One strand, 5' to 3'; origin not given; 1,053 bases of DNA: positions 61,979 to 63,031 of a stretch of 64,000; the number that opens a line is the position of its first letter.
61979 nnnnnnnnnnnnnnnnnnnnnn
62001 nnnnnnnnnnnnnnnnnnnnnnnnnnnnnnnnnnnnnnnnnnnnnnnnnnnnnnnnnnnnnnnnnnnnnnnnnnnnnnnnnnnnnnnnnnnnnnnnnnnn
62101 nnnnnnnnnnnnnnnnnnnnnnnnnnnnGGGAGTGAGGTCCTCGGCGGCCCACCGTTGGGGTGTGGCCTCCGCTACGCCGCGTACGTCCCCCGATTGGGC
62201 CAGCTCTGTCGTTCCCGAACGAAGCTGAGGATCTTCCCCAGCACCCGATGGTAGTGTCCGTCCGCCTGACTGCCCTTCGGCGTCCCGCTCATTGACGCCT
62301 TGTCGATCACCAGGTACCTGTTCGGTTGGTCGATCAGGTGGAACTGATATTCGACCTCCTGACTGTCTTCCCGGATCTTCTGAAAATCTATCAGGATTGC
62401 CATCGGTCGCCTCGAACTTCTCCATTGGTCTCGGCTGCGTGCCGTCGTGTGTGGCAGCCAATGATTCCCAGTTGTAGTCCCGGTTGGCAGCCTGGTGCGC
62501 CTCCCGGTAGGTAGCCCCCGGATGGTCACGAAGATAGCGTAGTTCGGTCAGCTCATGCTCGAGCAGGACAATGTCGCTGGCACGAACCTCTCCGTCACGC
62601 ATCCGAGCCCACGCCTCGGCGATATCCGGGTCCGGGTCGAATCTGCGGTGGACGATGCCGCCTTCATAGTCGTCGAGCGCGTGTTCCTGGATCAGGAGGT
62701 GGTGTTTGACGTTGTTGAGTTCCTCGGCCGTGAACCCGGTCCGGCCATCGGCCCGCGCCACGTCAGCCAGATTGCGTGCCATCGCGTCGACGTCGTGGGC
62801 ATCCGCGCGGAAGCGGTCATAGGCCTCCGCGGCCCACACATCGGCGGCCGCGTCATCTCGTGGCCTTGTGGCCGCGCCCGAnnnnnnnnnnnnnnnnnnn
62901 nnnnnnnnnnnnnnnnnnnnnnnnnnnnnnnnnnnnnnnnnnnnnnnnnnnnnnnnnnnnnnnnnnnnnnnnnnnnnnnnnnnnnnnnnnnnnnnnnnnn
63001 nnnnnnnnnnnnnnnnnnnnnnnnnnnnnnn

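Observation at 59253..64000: Polymorphic-toxin island with translationally coupled immunity-like genes and YbjN-like and SseB-like proteins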

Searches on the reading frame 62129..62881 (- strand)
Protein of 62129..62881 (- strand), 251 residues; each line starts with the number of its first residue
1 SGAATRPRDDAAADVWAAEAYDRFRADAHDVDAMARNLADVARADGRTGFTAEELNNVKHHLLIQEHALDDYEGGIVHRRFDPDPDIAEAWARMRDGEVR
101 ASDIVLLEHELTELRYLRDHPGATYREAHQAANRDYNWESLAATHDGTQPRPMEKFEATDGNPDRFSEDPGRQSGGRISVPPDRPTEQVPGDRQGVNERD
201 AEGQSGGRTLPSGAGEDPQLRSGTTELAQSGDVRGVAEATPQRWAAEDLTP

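Call 21: find_homologous_proteins(query=window:62129-62881:-, max_evalue=0.001)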
Query window:62129-62881:- (251 aa): 21 proteins with E <= 0.001 among 2497 candidates.
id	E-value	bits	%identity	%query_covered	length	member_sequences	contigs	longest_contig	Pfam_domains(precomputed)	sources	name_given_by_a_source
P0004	2.3e-48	183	52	71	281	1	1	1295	-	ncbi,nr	ncbi:MAG: hypothetical protein IRY92_09390, partial [Dactylosporangium sp.]|nr:hypothetical protein 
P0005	6.1e-46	176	45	95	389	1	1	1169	-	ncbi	ncbi:hypothetical protein ACFQZ8_22130, partial [Micromonospora azadirachtae]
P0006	7.4e-41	159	55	57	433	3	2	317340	PF25547.2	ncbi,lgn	ncbi:WXG100 family type VII secretion target [Streptomyces sp. NPDC001450]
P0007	2.0e-38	151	55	54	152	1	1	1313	-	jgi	jgi:hypothetical protein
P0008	1.2e-37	148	51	56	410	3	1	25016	PF06013.19,PF25547.2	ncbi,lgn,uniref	ncbi:WXG100 family type VII secretion target [Streptomyces kronopolitis]|uniref:WXG100 family type V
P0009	1.2e-37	148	53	56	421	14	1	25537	PF25547.2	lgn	-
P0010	1.8e-36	145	52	55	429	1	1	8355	PF25547.2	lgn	-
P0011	2.0e-36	144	53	55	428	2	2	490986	PF25547.2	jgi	jgi:uncharacterized protein YukE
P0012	8.1e-36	142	51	55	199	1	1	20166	-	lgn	-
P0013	4.0e-35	140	50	55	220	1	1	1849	-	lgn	-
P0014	5.0e-35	140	52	55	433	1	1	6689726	-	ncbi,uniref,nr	ncbi:hypothetical protein [Plantactinospora sp. KBS50]|uniref:hypothetical protein n=1 Tax=Plantacti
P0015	2.2e-34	138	49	55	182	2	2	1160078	-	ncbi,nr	ncbi:hypothetical protein [Winogradskya humida]|nr:hypothetical protein [Actinoplanes humidus]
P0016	2.2e-34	138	53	51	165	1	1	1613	-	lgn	-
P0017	2.3e-34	138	51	55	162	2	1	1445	-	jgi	-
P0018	2.0e-33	135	49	55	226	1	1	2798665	-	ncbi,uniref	ncbi:hypothetical protein [Actinoplanes sp. URMC 104]|uniref:hypothetical protein n=1 Tax=Actinoplan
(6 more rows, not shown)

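Call 30: predict_structure(alignment_id=A2)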
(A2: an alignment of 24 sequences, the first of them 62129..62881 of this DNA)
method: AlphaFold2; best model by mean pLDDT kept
length: 251 residues; sequences in the alignment: 24
mean_pLDDT: 73.4   pTM: 0.62
mean pLDDT of the five models: 73.4, 71.5, 71.5, 70.7, 70.4
residues with pLDDT >= 90: 131; 70-90: 7; 50-70: 30; < 50: 83
segments of 3 or more residues with pLDDT < 50: 157-159, 161-163, 165-170, 191-198, 202-209, 211-251
pLDDT, mean of each block of 10 residues (from residue 1): 76 96 96 98 96 98 95 93 95 96 96 98 96 94 62 50 47 50 51 46 44 44 40 43 39 47
secondary structure, 60 per line:
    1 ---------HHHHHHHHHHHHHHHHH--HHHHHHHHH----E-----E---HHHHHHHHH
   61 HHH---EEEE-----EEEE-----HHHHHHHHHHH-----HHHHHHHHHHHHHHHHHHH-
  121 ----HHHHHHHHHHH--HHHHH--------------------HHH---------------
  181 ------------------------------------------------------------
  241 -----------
elements in order: H10-26 H29-37 H52-63 E67-70 E76-79 H85-95 H101-119 H125-135 H138-142

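Call 34: fold_search(model_id=the predicted structure, library=pdb)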
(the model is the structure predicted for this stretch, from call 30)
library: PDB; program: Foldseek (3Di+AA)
matches with E <= 10: 54; with E <= 0.001: 0
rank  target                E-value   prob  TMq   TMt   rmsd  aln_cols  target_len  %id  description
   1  7as8_0                2.2e+00  0.02  0.10  0.06  22.0       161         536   12  Bacillus subtilis ribosome quality control complex state B. Ribosomal 50S subunit with P-tRNA, RqcH, and RqcP/YabO (released 2020-12-09)
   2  5irg_B                2.6e+00  0.02  0.11  0.10  16.8       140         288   14  Reverse transcriptase domain of group II intron maturase from Roseburia intestinalis in P212121 space group (released 2016-05-04)
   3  6eai_A                3.0e+00  0.02  0.13  0.09  16.6       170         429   11  CRYSTAL STRUCTURE OF HUMAN RESPIRATORY SYNCYTIAL VIRUS FUSION GLYCOPROTEIN INHIBITOR ESCAPE VARIANT S398L STABILIZED I (released 2019-08-07)
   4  7ope_0                3.2e+00  0.02  0.10  0.06  22.2       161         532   12  RqcH DR variant bound to 50S-peptidyl-tRNA-RqcP RQC complex (rigid body refinement) (released 2021-07-21)
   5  5irg_A                3.5e+00  0.02  0.12  0.10  16.2       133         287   14  Reverse transcriptase domain of group II intron maturase from Roseburia intestinalis in P212121 space group (released 2016-05-04)
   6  5hhl_B                3.5e+00  0.02  0.11  0.10  17.8       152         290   14  Reverse transcriptase domain of group II intron maturase from Eubacterium rectale in P21 space group (released 2016-05-04)
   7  4czx_B                3.7e+00  0.02  0.09  0.15  14.1        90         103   11  Complex of Neurospora crassa PAN2 (WD40) with PAN3 (C-TERM) (released 2014-06-04)
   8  6t0w_A                4.4e+00  0.02  0.12  0.07  12.7       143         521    9  Human Influenza B polymerase recycling complex (released 2020-04-15)
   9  5hhl_G                4.7e+00  0.02  0.11  0.10  16.6       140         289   15  Reverse transcriptase domain of group II intron maturase from Eubacterium rectale in P21 space group (released 2016-05-04)
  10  5hhl_C                4.7e+00  0.01  0.11  0.10  16.6       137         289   14  Reverse transcriptase domain of group II intron maturase from Eubacterium rectale in P21 space group (released 2016-05-04)
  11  8kee_C                4.9e+00  0.02  0.09  0.05  19.4        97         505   18  Cyanophage A-1(L) sheath-tube (released 2024-04-10)
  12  6oe5_A                4.9e+00  0.01  0.10  0.10  13.0       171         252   10  Splayed open prefusion RSV F captured by CR9501 and motavizumab Fabs (released 2019-04-17)
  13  9au5_A                5.2e+00  0.03  0.10  0.05  15.0        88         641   11  Ternary complex of human DNA polymerase theta polymerase domain with a cognate C:G base pair (released 2025-03-05)
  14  8kee_A                5.2e+00  0.02  0.09  0.05  19.4        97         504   18  Cyanophage A-1(L) sheath-tube (released 2024-04-10)
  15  9y6s_6u               5.5e+00  0.01  0.08  0.06  16.8       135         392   10  96-nm repeat of the Leishmania tarentolae doublet microtubule (released 2025-12-17)
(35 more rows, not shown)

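Call 46: find_encoding_contigs(protein=P0006, flank=6000, max_places=2)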
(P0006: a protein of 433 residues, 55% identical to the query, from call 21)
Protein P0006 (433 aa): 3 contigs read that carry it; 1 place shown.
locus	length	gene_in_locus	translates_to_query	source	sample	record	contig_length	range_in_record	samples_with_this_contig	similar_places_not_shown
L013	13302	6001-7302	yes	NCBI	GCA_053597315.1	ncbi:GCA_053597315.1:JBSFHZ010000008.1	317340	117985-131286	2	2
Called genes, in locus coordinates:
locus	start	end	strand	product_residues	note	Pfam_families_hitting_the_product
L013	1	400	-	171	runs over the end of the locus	PF20046:DUF6448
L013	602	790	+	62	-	-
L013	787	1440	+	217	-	PF13631:Cytochrom_B_N_2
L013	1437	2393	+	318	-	-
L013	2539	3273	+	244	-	-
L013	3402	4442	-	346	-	PF08240:ADH_N, PF01262:AlaDh_PNT_C (weak), PF00107:ADH_zinc_N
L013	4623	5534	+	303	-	PF13560:HTH_31, PF01381:HTH_3, PF17765:MLTR_LBD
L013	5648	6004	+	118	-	-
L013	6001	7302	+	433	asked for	PF25547:WXG100_2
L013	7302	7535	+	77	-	-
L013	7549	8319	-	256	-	PF03992:ABM, PF01152:Bac_globin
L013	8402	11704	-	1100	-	PF00082:Peptidase_S8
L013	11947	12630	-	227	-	PF00005:ABC_tran, PF13304:AAA_21 (faint)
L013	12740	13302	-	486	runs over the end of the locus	PF12704:MacB_PCD, PF02687:FtsX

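Call 47: find_encoding_contigs(protein=P0014, flank=6000, max_places=2)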
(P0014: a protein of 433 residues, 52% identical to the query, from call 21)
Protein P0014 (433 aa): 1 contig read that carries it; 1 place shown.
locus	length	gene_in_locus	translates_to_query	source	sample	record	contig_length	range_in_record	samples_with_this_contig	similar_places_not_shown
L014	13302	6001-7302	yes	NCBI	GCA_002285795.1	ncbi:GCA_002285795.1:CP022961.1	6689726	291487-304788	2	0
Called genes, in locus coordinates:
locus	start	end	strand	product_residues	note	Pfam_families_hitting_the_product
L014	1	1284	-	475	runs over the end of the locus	PF13701:DDE_Tnp_1_4, PF01609:DDE_Tnp_1 (weak)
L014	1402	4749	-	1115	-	PF13086:AAA_11, PF13245:AAA_19 (faint), PF13604:AAA_30 (faint), PF13087:AAA_12, PF13091:PLDc_2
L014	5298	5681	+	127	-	PF02575:YbaB_DNA_bd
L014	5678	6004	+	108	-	-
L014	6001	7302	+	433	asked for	-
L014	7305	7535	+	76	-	-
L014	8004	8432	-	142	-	-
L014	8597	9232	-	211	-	-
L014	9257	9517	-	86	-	-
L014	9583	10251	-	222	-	-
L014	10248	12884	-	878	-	PF01580:FtsK_SpoIIIE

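Call 48: find_encoding_contigs(protein=P0018, flank=6000, max_places=2)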
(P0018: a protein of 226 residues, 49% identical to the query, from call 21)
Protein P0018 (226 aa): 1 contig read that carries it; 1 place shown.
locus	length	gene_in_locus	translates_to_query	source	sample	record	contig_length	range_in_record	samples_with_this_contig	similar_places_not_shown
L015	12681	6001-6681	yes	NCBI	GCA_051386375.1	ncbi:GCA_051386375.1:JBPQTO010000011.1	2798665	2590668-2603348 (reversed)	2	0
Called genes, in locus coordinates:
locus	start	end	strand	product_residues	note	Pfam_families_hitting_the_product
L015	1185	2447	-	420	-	PF00890:FAD_binding_2 (weak), PF01266:DAO (weak), PF01494:FAD_binding_3 (weak), PF05834:Lycopene_cycl (faint), PF07992:Pyr_redox_2 (faint), PF12831:FAD_oxidored, PF13450:NAD_binding_8, PF01593:Amino_oxidase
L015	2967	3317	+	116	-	-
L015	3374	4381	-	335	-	PF01261:AP_endonuc_2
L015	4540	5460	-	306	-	PF01261:AP_endonuc_2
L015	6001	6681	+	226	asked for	-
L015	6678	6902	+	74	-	-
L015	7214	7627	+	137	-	-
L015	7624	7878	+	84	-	-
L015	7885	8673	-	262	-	-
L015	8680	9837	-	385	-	-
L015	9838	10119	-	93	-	-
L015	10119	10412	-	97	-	-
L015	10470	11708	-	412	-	PF01068:DNA_ligase_A_M, PF04679:DNA_ligase_A_C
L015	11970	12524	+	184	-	PF02441:Flavoprotein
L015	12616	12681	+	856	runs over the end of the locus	PF13191:AAA_16, PF13401:AAA_22 (weak), PF00196:GerE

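Call 65: fold_search(model_id=the predicted structure, library=viral)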
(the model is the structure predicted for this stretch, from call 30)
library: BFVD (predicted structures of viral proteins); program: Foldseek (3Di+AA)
matches with E <= 10: 90; with E <= 0.001: 0
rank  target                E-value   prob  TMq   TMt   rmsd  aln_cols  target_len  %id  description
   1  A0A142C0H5            2.4e-01  0.14  0.16  0.11  14.2       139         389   12  (no name in the UniProt tables at hand)
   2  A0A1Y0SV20            2.7e-01  0.18  0.17  0.08  30.0       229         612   16  Uncharacterized protein [Pseudomonas phage Noxifer]
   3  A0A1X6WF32            4.4e-01  0.14  0.17  0.14  13.7       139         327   13  (no name in the UniProt tables at hand)
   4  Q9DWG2                6.5e-01  0.06  0.14  0.08  29.5       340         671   14  PR27 [Rat cytomegalovirus (strain Maastricht)]
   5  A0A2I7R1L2            1.2e+00  0.07  0.10  0.12  20.5       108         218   15  (no name in the UniProt tables at hand)
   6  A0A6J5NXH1            1.2e+00  0.10  0.17  0.10  20.7       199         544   16  Uncharacterized protein [uncultured Caudovirales phage]
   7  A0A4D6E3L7            1.7e+00  0.10  0.16  0.21  13.8       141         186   12  (no name in the UniProt tables at hand)
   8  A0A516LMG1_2          1.8e+00  0.10  0.17  0.06  20.4       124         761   14  (no name in the UniProt tables at hand)
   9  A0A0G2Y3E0            1.8e+00  0.06  0.14  0.12  26.5       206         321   11  Uncharacterized protein [Acanthamoeba polyphaga mimivirus Kroon]
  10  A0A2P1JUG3            2.2e+00  0.04  0.12  0.14  22.5       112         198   15  Tail fiber assembly protein [Erwinia phage vB_EamM-Bue1]
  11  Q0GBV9                2.4e+00  0.06  0.16  0.13   7.6       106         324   11  PfWMP4_07 [Phormidium phage Pf-WMP4]
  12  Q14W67                2.4e+00  0.02  0.10  0.09  18.9       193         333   17  ORF39 [Ranid herpesvirus 2]
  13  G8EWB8                2.5e+00  0.03  0.12  0.04  19.8       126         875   10  (no name in the UniProt tables at hand)
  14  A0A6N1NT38            2.6e+00  0.08  0.14  0.14  24.0       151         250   14  Putative orfan [Tupanvirus soda lake]
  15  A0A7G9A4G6            2.6e+00  0.02  0.11  0.14  16.9       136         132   12  Uncharacterized protein [Bacteriophage sp.]
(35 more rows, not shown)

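Call 76: find_related_loci(query=A2, collection=metagenome_contigs, flank=3000)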
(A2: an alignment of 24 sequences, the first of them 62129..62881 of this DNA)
Query A2 (251 aa) in metagenome_contigs; peptide patterns used: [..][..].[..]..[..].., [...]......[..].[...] (x = any residue, [..] = any of these).
382 stretches matched a pattern; 53 encode a relative of the query (tblastn E <= 1e-3); 53 distinct loci.
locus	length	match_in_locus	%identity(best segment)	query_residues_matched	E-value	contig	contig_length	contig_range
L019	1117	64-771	46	1-237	5e-62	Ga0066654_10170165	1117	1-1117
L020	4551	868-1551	48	1-240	4e-57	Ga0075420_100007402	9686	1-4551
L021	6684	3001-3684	48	1-240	4e-57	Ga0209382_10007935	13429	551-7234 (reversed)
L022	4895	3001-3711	46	1-238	7e-56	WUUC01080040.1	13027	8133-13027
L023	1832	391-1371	46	1-239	4e-56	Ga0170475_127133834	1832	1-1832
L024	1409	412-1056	49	1-218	1e-56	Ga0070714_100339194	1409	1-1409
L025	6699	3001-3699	49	2-236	2e-52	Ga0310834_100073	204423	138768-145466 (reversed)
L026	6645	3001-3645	47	1-219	9e-51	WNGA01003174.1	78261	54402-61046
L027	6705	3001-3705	41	1-236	5e-49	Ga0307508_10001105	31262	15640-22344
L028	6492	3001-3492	49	1-179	7e-46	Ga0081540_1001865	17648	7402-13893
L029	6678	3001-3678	41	1-229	4e-44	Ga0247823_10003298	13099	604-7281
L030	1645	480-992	48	2-173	4e-45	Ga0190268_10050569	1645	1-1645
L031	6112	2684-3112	59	1-142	9e-44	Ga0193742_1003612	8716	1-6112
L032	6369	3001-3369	56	16-139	1e-41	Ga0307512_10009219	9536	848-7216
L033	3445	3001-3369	56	16-139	1e-41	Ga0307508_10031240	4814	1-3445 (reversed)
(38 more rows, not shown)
